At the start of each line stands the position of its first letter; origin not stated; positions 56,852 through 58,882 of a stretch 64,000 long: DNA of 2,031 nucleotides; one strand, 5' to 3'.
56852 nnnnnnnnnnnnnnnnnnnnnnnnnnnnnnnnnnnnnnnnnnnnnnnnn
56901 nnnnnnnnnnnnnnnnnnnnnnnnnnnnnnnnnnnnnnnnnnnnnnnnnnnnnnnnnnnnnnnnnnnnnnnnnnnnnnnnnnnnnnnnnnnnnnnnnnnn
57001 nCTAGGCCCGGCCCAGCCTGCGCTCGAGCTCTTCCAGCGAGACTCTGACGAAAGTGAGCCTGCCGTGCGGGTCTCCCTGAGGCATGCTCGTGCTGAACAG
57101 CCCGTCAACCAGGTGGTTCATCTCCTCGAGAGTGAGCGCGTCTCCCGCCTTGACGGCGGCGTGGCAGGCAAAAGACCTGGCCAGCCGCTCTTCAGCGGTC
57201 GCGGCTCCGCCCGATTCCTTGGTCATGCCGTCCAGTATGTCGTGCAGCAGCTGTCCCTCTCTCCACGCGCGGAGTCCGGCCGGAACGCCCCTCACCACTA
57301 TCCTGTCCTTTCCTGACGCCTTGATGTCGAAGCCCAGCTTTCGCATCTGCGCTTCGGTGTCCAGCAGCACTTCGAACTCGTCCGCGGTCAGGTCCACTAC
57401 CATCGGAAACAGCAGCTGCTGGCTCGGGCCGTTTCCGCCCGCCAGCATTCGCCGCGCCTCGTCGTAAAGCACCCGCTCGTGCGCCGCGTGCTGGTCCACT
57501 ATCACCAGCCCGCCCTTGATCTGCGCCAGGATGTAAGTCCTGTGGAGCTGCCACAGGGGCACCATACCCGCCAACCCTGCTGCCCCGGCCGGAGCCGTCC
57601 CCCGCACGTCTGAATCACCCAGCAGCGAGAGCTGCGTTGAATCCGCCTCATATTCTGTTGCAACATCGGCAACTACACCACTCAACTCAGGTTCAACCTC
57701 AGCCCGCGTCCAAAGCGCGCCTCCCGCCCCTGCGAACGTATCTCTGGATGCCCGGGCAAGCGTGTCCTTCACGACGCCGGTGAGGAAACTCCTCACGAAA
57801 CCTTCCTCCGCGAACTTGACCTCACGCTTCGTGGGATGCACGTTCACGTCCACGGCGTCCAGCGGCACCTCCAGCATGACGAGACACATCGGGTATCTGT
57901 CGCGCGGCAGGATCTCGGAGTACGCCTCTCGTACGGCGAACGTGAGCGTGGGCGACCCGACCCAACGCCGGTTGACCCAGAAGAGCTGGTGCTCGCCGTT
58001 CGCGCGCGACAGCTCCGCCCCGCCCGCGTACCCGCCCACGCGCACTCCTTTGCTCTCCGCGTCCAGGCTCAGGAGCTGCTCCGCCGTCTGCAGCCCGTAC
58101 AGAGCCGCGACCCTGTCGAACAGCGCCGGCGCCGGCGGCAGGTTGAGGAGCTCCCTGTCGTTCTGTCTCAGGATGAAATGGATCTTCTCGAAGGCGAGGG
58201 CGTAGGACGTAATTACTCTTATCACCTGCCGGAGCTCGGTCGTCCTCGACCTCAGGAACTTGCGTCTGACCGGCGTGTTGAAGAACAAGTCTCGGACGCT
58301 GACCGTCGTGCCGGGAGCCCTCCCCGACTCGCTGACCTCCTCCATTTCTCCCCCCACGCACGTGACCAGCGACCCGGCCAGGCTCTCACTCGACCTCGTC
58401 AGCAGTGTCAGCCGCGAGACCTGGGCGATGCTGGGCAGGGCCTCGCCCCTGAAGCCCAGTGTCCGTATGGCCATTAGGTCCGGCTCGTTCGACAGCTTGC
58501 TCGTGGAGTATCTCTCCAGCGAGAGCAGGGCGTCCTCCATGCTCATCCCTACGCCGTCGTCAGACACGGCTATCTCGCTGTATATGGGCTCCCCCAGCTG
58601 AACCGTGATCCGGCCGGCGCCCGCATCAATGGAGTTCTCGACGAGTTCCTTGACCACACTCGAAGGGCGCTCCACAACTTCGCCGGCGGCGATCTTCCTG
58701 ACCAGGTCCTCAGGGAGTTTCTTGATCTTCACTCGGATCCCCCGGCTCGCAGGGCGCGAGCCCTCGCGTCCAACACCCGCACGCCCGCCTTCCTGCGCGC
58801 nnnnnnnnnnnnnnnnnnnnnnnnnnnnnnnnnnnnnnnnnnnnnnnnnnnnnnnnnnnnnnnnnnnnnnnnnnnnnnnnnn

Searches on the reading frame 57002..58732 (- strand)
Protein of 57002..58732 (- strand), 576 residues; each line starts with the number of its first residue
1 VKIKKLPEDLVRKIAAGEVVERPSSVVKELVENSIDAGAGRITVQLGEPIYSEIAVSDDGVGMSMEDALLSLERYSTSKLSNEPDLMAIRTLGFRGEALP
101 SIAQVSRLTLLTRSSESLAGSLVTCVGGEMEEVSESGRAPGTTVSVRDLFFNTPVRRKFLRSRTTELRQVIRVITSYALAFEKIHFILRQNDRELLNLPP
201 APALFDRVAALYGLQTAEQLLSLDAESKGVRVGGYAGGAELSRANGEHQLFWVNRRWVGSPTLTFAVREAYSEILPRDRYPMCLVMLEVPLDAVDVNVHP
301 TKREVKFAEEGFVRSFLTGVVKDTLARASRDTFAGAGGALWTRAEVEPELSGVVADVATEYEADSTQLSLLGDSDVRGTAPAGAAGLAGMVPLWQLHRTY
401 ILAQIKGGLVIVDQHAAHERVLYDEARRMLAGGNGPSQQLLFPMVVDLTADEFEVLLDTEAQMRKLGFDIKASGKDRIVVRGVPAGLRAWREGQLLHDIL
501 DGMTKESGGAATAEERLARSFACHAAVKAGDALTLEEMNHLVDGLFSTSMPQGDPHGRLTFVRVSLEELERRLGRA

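Call 79: search_protein_families(library=pfam, proteins=[window:57002-58732:-], max_evalue=0.0001)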
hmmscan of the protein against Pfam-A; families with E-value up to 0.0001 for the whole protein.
window:57002-58732:- (576 aa): 4 families
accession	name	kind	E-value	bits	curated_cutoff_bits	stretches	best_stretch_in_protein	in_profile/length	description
PF08676.16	MutL_C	-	2.3e-37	128.3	25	1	394-533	2-142/142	MutL C terminal dimerisation domain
PF01119.25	DNA_mis_repair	-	4.7e-33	113.8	26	1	209-325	2-118/119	DNA mismatch repair protein, C-terminal domain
PF13589.12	HATPase_c_3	-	2.2e-10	41.1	25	1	24-117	4-97/137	Histidine kinase-, DNA gyrase B-, and HSP90-like ATPase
PF02518.31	HATPase_c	-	8.1e-07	29.9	26.4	1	21-80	4-64/111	Histidine kinase-, DNA gyrase B-, and HSP90-like ATPase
